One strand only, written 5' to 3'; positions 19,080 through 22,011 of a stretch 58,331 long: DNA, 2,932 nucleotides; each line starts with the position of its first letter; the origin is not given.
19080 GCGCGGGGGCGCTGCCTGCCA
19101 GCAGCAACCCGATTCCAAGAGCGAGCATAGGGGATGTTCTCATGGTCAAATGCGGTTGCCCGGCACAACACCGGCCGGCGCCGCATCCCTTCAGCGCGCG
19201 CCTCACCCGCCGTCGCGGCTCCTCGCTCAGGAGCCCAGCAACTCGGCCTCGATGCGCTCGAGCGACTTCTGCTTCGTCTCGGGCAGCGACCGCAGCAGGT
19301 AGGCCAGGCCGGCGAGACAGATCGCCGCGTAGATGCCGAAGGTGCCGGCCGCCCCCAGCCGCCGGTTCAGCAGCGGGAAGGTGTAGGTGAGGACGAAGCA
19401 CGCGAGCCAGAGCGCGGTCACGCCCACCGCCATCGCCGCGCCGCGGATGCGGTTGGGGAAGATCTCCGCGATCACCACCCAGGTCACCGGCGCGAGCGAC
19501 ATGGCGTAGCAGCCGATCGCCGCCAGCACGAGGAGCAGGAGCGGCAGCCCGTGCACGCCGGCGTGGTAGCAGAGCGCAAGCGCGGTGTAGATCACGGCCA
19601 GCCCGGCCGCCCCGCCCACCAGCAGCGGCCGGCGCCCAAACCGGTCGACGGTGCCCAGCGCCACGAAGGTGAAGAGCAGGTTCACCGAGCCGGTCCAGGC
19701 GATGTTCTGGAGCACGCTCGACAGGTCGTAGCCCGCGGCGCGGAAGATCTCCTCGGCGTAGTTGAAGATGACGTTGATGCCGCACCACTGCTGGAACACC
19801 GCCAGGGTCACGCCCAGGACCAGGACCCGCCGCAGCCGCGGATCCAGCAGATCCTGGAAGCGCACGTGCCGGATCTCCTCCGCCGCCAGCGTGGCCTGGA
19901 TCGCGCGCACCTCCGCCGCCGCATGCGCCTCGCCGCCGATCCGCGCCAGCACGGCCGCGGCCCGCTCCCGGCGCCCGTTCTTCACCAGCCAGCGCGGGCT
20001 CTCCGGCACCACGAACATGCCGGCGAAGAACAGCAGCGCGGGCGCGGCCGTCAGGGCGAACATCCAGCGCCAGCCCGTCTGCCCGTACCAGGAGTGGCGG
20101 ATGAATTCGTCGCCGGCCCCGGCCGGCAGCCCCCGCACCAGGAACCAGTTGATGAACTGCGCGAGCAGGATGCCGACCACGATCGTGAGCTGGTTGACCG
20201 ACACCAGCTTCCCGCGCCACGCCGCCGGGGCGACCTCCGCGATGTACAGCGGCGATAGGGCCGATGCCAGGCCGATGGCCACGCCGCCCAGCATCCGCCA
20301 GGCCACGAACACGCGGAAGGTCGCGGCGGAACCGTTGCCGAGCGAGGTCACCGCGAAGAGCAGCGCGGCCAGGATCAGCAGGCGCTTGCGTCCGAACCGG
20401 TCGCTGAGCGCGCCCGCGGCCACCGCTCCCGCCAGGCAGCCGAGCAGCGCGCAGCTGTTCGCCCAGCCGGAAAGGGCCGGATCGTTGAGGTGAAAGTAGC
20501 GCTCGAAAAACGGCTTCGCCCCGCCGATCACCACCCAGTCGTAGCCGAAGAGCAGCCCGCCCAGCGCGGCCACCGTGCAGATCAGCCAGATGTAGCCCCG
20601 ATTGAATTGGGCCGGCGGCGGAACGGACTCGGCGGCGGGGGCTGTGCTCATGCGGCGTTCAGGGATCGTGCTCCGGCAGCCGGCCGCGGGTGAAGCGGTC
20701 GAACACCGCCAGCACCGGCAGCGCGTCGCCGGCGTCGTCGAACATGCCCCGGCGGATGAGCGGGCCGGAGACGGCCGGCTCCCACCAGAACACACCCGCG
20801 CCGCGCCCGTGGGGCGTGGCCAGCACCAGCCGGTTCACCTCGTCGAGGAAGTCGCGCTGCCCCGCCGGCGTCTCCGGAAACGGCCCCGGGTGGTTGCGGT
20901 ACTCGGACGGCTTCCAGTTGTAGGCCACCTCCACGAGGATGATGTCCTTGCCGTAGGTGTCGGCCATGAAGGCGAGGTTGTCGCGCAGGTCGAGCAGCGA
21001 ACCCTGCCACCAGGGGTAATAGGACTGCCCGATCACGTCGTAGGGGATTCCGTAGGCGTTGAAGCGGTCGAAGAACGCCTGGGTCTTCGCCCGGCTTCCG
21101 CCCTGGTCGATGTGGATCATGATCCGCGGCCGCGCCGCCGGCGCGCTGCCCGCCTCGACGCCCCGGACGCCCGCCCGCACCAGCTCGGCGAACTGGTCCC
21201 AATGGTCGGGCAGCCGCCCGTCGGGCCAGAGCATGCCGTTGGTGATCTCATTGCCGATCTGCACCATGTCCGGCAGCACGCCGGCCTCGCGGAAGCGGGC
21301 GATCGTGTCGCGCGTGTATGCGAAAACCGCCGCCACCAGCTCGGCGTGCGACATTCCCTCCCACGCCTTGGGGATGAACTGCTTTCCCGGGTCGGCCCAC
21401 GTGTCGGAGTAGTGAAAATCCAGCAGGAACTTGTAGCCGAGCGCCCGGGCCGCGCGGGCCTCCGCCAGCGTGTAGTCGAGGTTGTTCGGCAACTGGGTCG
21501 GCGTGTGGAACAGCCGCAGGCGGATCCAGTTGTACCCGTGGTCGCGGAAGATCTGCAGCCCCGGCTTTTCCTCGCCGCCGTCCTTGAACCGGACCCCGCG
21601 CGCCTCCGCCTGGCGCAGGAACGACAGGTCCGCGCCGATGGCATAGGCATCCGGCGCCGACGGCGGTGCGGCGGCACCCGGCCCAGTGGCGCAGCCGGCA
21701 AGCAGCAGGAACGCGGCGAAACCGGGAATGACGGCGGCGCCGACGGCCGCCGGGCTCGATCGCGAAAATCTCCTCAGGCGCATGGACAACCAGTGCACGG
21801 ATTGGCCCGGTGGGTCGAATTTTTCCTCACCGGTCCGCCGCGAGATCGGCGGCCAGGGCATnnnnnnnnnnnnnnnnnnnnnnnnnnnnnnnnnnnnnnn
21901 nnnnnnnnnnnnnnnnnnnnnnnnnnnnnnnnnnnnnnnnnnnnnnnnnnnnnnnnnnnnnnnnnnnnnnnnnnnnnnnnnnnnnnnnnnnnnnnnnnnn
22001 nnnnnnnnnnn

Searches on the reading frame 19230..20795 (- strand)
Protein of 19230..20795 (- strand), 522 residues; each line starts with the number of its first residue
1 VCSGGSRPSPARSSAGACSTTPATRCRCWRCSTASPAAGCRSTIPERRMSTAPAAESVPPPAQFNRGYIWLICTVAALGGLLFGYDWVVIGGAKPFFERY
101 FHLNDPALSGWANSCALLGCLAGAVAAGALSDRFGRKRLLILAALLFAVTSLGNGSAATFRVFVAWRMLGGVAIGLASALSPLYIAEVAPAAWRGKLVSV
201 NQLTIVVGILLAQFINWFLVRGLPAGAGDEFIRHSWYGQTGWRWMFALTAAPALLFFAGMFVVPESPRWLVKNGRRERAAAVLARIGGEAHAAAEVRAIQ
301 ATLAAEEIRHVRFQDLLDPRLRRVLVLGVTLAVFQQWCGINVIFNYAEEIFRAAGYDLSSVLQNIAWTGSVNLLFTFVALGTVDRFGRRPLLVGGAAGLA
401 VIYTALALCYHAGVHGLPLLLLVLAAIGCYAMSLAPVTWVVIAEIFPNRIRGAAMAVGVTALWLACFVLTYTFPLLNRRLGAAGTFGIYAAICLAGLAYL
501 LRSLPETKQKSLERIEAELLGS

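Call 16: search_protein_families(library=pfam, proteins=[window:19230-20795:-], max_evalue=0.001)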
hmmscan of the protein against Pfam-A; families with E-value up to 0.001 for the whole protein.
window:19230-20795:- (522 aa): 3 families
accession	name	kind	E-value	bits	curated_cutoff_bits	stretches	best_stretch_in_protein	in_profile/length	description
PF00083.30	Sugar_tr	-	1.7e-112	377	22.3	1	73-518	2-451/452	Sugar (and other) transporter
PF07690.21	MFS_1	-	1e-32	113.9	33.4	2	77-373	2-249/347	Major Facilitator Superfamily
PF06609.19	TRI12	-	6.7e-05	22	23.2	1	125-191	96-161/599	Fungal trichothecene efflux pump (TRI12)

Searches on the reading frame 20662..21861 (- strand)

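Call 16: search_protein_families(library=pfam, proteins=[window:20662-21861:-], max_evalue=0.001)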
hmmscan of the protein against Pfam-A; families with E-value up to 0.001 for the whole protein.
window:20662-21861:- (400 aa): 1 family
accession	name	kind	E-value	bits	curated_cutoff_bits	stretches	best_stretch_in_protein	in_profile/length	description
PF07745.19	Glyco_hydro_53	-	9.1e-88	294.9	24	1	75-364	2-305/340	Glycosyl hydrolase family 53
